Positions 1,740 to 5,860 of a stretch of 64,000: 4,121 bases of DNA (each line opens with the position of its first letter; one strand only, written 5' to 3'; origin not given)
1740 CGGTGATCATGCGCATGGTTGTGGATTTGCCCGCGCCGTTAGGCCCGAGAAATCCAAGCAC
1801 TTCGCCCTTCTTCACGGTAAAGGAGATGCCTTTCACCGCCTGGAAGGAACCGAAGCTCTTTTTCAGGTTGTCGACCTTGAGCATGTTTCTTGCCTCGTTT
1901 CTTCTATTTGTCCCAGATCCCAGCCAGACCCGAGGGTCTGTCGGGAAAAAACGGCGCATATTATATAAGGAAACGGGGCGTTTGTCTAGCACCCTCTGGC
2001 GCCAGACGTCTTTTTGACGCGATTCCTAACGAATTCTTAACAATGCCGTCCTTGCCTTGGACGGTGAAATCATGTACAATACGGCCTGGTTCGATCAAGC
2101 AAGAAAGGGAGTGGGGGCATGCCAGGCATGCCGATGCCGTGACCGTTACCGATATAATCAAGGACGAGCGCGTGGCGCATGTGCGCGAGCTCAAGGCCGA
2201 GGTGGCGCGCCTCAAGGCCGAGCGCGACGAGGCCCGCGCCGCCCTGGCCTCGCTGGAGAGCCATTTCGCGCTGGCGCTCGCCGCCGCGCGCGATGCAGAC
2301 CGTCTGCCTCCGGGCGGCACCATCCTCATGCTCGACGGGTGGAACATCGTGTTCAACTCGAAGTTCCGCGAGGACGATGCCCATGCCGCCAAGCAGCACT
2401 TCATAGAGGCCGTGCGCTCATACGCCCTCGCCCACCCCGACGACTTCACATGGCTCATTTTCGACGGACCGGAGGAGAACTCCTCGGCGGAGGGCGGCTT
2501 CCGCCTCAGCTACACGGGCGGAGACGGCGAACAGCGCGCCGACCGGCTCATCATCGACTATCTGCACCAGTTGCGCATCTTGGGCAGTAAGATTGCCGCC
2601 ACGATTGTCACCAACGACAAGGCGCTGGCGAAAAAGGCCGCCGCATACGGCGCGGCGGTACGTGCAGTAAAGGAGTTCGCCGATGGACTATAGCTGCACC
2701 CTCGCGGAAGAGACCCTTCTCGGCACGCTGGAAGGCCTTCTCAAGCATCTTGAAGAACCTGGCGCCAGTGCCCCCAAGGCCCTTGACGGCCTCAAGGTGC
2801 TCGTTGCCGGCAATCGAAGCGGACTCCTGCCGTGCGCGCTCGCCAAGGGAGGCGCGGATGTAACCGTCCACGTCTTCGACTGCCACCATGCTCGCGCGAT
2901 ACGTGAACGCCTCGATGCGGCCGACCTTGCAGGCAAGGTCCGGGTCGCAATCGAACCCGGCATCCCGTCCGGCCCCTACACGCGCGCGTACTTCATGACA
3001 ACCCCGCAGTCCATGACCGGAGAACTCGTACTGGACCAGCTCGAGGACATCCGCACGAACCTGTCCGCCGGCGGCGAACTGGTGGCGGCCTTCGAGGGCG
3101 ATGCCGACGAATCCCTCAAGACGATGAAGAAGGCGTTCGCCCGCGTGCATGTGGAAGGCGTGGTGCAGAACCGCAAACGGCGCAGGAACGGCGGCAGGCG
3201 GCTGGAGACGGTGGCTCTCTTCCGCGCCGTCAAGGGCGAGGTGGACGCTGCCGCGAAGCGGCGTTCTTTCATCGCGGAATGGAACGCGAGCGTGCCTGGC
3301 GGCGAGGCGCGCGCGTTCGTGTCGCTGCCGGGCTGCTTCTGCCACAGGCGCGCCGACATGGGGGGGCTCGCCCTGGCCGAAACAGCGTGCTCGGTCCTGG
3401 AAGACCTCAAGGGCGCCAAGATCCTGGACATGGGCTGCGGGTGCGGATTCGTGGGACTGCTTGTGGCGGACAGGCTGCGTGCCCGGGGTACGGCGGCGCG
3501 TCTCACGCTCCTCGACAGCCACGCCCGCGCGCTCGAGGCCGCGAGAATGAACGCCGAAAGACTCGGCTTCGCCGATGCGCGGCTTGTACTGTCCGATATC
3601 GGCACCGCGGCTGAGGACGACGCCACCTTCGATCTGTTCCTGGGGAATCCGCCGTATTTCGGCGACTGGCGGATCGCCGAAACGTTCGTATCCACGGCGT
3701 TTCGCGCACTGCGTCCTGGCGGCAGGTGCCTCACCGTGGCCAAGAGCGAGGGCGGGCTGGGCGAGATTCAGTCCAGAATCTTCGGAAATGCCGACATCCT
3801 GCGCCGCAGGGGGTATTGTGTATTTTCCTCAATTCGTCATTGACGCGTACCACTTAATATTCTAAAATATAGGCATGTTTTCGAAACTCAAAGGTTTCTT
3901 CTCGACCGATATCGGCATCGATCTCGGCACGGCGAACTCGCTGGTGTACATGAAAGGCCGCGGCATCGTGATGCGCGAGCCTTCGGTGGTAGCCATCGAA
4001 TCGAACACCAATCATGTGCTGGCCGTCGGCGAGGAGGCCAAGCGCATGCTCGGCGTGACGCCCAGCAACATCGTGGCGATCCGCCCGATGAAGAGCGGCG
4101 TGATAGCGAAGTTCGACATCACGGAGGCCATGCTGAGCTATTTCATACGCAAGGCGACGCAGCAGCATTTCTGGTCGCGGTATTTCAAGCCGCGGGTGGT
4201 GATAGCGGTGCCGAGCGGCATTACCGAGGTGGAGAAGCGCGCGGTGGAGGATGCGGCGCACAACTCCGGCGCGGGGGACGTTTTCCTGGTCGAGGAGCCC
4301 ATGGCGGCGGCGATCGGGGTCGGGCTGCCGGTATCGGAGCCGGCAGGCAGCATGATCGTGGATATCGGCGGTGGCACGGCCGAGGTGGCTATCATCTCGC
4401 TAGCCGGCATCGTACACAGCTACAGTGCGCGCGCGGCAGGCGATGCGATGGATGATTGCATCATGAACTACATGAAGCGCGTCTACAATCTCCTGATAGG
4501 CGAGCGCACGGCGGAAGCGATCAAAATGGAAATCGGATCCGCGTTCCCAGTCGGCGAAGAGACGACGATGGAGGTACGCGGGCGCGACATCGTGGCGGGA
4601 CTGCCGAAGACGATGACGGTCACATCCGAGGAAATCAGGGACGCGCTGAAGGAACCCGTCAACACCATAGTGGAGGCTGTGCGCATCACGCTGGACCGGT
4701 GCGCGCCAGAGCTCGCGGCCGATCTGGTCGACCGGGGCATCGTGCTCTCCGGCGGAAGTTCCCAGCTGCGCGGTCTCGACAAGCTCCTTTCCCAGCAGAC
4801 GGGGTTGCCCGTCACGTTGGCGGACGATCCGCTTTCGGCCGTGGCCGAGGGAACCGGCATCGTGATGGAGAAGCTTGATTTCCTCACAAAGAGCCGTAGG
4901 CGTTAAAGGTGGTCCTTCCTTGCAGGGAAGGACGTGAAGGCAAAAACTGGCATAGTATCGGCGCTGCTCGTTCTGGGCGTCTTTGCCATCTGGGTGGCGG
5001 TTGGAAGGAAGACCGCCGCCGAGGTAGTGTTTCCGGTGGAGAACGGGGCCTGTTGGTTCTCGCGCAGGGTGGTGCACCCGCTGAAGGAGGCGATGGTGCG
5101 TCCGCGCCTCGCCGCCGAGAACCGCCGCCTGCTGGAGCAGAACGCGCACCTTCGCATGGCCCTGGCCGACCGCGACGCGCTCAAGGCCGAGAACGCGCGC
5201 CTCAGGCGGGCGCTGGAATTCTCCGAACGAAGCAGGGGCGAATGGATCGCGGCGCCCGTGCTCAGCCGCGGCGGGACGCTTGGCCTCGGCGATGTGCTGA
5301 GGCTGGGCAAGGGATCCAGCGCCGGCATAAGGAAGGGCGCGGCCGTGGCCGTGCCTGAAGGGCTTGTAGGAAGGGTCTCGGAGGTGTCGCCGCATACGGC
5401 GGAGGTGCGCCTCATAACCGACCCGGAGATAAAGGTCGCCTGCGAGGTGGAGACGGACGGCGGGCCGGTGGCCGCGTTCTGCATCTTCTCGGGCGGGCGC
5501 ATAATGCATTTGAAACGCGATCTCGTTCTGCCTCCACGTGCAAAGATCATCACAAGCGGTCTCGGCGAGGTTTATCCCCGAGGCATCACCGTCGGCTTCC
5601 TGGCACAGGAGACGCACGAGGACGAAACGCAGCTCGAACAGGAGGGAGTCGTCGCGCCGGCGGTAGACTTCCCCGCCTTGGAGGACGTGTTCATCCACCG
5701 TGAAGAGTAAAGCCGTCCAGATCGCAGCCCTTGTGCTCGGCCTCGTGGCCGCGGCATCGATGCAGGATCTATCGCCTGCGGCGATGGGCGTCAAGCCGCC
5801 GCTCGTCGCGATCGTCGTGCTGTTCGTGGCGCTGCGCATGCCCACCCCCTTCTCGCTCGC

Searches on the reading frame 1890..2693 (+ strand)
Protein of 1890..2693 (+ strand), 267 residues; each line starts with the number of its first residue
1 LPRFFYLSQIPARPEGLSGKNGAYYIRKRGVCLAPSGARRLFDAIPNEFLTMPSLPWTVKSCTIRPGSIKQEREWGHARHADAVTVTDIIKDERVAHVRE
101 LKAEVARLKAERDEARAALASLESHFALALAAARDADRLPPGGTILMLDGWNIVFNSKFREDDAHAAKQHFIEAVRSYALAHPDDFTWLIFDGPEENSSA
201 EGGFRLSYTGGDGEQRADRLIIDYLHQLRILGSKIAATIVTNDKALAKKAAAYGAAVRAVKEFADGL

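Call 23: search_protein_families(library=pfam, proteins=[window:1890-2693:+], max_evalue=1)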
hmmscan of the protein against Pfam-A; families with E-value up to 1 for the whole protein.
window:1890-2693:+ (267 aa): 5 families
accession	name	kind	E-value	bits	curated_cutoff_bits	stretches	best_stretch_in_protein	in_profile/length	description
PF05991.17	NYN_YacP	-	5.1e-08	33.5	24.6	1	146-265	1-125/166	YacP-like NYN domain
PF13600.11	DUF4140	-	0.0068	17.3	27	1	63-126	33-95/98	N-terminal domain of unknown function (DUF4140)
PF13638.12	PIN_4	-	0.011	16.4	21.9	1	203-256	83-127/132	PIN domain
PF24741.1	AlkZ-rel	-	0.069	13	26.5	1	80-133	101-155/221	AlkZ related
PF25764.1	KIF21A_4th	-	0.071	13.2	33.1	1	88-124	53-89/183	KIF21A-like domain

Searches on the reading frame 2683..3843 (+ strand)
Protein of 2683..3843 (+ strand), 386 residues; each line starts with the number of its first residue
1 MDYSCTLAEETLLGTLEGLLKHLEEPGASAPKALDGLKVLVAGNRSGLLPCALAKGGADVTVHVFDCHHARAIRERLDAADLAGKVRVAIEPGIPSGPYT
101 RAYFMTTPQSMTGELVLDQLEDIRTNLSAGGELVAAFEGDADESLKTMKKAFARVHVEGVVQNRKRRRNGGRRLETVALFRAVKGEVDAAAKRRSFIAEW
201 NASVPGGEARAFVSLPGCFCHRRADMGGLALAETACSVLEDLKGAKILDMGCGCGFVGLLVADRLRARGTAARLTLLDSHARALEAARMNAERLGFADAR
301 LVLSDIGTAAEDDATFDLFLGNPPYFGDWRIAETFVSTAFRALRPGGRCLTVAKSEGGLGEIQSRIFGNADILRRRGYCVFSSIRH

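Call 23: search_protein_families(library=pfam, proteins=[window:2683-3843:+], max_evalue=1)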
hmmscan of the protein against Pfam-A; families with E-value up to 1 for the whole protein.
window:2683-3843:+ (386 aa): 18 families
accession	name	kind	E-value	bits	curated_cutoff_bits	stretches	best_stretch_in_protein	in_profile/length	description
PF05175.20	MTS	-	2e-25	89.9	23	1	211-381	3-169/170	Methyltransferase small domain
PF13847.12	Methyltransf_31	-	1.3e-12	48.1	27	1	243-351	3-109/145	Methyltransferase domain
PF13649.12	Methyltransf_25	-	2e-11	44.8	27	1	247-347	1-97/97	Methyltransferase domain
PF01209.24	Ubie_methyltran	-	9.3e-07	28.9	20.1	1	239-355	43-155/233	ubiE/COQ5 methyltransferase family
PF08241.18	Methyltransf_11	-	1.4e-06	29.3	21.2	1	248-350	1-94/95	Methyltransferase domain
PF08242.18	Methyltransf_12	-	1.6e-05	25.9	30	1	248-349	1-98/98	Methyltransferase domain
PF13679.12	Methyltransf_32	-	0.00051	20.5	27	1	240-303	22-86/143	Methyltransferase domain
PF10294.15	Methyltransf_16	-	0.00092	19.4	21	1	240-291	43-89/174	Lysine methyltransferase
PF03602.21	Cons_hypoth95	-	0.0029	17.7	24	1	241-334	39-132/182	Conserved hypothetical protein 95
PF01135.25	PCMT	-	0.0036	17.5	20.3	1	235-317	65-144/210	Protein-L-isoaspartate(D-aspartate) O-methyltransferase (PCMT)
PF06325.19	PrmA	-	0.055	13.4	22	1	242-302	160-215/296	Ribosomal protein L11 methyltransferase (PrmA)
PF17345.7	DUF5375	-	0.056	13.8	30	1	232-272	62-102/106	Family of unknown function (DUF5375)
PF02527.21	GidB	-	0.075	12.8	27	1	238-313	41-113/184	rRNA small subunit methyltransferase G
PF13578.12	Methyltransf_24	-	0.14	13.5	26.3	0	250-320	3-73/105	Methyltransferase domain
PF02558.23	ApbA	-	0.18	11.8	22.2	0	253-319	5-70/150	Ketopantoate reductase PanE/ApbA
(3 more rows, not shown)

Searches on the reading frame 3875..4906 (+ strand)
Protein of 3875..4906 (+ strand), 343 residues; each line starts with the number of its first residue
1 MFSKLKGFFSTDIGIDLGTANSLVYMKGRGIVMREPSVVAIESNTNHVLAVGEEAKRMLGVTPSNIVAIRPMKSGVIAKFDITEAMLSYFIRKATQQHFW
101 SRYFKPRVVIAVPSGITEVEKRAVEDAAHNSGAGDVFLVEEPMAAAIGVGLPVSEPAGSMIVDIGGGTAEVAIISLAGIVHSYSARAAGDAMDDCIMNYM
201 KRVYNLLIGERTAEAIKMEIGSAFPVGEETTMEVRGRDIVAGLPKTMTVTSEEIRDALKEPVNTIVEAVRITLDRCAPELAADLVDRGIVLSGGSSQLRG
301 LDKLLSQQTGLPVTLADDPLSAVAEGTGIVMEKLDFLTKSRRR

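Call 23: search_protein_families(library=pfam, proteins=[window:3875-4906:+], max_evalue=1)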
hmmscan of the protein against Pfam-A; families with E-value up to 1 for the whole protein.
window:3875-4906:+ (343 aa): 7 families
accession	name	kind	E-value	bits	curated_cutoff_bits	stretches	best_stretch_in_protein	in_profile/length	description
PF06723.19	MreB_Mbl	-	3.3e-143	476.9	27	1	11-336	2-324/327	MreB/Mbl protein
PF00012.26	HSP70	-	1.4e-12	47.1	20.6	2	107-205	135-239/599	Hsp70 protein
PF00022.25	Actin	-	2.6e-09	36.6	27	2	36-202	31-189/410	Actin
PF14450.12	FtsA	-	6.1e-09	36.8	31.8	1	161-317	2-111/127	Cell division protein FtsA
PF25216.1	Volactin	-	0.0001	22.4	35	1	248-327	229-317/321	Volactin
PF11104.14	PilM_2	-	0.00046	19.7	27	1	264-317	254-306/340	Type IV pilus assembly protein PilM;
PF08587.17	UBA_2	-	0.046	14.2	23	1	238-264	4-30/45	Ubiquitin associated domain (UBA)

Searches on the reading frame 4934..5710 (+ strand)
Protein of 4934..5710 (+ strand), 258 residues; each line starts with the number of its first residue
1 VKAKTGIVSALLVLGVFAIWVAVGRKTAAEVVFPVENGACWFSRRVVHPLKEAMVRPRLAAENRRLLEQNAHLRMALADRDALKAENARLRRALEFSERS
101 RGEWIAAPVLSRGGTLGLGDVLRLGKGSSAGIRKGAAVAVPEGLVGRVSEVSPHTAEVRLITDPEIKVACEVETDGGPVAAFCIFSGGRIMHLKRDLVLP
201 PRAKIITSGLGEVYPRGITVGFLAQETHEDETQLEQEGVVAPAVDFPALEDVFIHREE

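Call 23: search_protein_families(library=pfam, proteins=[window:4934-5710:+], max_evalue=1)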
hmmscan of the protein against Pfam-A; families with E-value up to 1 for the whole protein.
window:4934-5710:+ (258 aa): 3 families
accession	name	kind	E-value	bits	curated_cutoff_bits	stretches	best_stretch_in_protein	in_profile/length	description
PF04085.20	MreC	-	9.5e-29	100.5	28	1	122-255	13-146/147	Rod shape-determining protein MreC, barrel core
PF05557.18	MAD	-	0.062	12.1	30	1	51-105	193-248/661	Mitotic checkpoint protein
PF14775.11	NYD-SP28_assoc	-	0.4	11.2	27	0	77-95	39-57/60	Sperm tail C-terminal domain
